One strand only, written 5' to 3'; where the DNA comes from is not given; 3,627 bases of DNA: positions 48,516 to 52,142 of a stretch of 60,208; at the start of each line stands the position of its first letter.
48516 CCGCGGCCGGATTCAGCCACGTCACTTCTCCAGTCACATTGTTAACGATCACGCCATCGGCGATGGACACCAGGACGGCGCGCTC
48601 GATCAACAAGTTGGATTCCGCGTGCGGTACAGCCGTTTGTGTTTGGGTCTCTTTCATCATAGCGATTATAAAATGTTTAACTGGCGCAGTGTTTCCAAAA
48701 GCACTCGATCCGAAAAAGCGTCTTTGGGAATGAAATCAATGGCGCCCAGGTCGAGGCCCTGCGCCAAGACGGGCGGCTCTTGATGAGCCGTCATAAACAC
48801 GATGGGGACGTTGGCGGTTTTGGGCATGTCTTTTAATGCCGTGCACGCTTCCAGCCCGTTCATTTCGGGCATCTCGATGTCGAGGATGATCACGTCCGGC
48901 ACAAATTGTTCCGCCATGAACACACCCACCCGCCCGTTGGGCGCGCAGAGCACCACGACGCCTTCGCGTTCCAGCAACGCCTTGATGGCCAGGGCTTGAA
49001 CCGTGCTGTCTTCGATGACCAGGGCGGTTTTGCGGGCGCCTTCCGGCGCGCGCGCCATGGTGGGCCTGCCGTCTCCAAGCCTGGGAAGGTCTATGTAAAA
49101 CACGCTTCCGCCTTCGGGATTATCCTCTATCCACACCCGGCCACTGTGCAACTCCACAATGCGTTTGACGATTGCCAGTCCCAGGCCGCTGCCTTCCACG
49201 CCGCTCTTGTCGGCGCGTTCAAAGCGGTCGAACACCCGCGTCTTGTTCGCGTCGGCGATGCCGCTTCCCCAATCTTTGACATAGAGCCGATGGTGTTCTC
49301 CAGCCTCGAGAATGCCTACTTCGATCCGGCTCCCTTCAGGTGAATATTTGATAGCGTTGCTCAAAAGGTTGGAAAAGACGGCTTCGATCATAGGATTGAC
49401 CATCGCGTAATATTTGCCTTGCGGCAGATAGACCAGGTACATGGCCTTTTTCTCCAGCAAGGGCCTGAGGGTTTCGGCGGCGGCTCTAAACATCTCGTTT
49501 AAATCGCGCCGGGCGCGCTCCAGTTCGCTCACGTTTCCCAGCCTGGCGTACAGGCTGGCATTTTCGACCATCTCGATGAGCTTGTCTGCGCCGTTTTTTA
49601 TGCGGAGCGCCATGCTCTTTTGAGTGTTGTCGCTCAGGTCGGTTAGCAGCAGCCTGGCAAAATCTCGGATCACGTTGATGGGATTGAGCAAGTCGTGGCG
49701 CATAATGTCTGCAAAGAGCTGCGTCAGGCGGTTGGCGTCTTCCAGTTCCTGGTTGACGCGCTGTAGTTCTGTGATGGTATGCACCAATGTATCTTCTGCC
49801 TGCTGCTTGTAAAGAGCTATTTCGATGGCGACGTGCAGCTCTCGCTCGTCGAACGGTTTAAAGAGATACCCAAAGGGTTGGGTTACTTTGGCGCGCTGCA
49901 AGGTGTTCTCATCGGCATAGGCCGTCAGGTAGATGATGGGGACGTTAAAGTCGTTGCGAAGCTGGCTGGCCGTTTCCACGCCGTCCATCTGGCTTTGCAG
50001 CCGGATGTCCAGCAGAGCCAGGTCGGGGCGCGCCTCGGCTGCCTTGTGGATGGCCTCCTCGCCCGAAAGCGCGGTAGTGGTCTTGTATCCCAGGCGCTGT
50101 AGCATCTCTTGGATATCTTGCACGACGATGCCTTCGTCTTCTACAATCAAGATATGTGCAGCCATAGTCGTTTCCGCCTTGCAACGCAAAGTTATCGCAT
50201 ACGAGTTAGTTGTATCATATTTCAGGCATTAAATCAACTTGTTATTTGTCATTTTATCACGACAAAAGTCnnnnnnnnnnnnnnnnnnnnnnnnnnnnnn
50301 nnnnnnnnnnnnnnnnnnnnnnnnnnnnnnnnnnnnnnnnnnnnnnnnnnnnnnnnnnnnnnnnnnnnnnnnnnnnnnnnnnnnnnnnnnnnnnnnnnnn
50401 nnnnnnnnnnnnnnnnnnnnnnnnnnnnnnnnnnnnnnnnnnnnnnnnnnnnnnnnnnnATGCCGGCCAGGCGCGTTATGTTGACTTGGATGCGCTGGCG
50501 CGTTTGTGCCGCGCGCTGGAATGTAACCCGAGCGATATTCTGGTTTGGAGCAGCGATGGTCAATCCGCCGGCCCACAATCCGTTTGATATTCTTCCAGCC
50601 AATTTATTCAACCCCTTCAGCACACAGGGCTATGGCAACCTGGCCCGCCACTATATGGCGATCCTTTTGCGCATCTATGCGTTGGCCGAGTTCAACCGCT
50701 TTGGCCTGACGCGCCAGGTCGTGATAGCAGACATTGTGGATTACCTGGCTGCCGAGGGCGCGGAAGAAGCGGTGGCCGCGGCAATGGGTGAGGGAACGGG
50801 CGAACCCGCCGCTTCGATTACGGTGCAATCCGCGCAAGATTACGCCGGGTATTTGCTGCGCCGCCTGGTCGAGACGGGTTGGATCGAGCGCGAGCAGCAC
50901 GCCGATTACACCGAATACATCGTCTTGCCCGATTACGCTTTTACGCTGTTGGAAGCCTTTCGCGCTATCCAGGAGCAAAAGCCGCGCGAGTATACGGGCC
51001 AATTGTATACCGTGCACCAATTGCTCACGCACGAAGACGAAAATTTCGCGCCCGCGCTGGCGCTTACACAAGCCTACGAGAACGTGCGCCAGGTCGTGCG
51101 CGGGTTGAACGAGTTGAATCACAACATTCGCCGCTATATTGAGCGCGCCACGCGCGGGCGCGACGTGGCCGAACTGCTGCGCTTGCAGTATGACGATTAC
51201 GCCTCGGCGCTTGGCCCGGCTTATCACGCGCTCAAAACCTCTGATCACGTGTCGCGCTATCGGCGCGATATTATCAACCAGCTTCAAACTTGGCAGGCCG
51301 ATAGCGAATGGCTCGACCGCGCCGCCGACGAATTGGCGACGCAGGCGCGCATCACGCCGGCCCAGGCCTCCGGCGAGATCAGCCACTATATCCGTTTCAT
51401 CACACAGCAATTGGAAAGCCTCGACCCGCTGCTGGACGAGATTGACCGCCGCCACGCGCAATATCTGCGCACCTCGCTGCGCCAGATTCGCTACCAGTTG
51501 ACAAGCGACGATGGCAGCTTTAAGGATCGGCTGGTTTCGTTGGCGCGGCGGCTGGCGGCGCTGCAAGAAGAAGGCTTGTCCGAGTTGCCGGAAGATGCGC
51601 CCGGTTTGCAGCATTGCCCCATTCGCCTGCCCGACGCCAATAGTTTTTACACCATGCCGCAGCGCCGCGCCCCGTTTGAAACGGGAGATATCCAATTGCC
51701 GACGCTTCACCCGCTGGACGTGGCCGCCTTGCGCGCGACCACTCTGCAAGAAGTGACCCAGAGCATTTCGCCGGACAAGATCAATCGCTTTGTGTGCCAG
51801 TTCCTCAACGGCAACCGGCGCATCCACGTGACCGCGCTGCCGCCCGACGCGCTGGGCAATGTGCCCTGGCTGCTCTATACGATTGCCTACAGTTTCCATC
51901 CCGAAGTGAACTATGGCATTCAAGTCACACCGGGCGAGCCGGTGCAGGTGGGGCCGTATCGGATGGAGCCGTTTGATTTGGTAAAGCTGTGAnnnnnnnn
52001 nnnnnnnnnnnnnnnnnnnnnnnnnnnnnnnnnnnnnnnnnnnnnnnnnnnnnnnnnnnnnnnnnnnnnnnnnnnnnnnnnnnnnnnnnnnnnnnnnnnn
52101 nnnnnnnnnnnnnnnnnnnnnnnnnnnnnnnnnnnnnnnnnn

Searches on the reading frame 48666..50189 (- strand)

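Call 35: search_protein_families(library=pfam, proteins=[window:48666-50189:-], max_evalue=0.00001)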
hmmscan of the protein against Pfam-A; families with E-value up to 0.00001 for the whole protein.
window:48666-50189:- (507 aa): 3 families
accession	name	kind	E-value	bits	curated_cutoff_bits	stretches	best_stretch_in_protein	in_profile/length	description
PF00072.30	Response_reg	-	2.7e-50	169.6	30.2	2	13-122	1-110/111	Response regulator receiver domain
PF02518.31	HATPase_c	-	9.1e-26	90.9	26.4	1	268-370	6-109/111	Histidine kinase-, DNA gyrase B-, and HSP90-like ATPase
PF00512.31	HisKA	-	7e-07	29.7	26.9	1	158-218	4-64/66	His Kinase A (phospho-acceptor) domain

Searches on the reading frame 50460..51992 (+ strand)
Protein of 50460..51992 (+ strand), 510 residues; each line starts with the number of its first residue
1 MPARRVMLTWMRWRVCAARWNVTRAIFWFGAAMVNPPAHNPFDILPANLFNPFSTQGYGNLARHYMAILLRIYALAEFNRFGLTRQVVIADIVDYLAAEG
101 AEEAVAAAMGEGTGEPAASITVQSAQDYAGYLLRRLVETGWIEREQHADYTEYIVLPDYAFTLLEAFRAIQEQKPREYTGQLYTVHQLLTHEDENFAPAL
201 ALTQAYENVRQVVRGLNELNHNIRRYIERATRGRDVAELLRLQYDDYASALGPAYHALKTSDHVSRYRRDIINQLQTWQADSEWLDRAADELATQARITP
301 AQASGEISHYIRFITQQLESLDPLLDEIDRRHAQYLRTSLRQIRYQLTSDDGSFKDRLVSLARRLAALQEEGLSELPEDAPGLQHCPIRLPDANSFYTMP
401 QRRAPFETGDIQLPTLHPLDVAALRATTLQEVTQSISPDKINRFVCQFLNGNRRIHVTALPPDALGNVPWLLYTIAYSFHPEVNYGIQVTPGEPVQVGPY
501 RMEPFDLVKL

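Call 9: search_protein_families(library=pfam, proteins=[window:50460-51992:+], max_evalue=0.01)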
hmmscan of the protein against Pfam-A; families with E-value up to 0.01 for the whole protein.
window:50460-51992:+ (510 aa): 1 family
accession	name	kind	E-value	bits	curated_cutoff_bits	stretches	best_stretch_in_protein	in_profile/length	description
PF18982.5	JetA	-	6.5e-87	292.3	26.2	1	73-507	3-431/434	Wadjet protein JetA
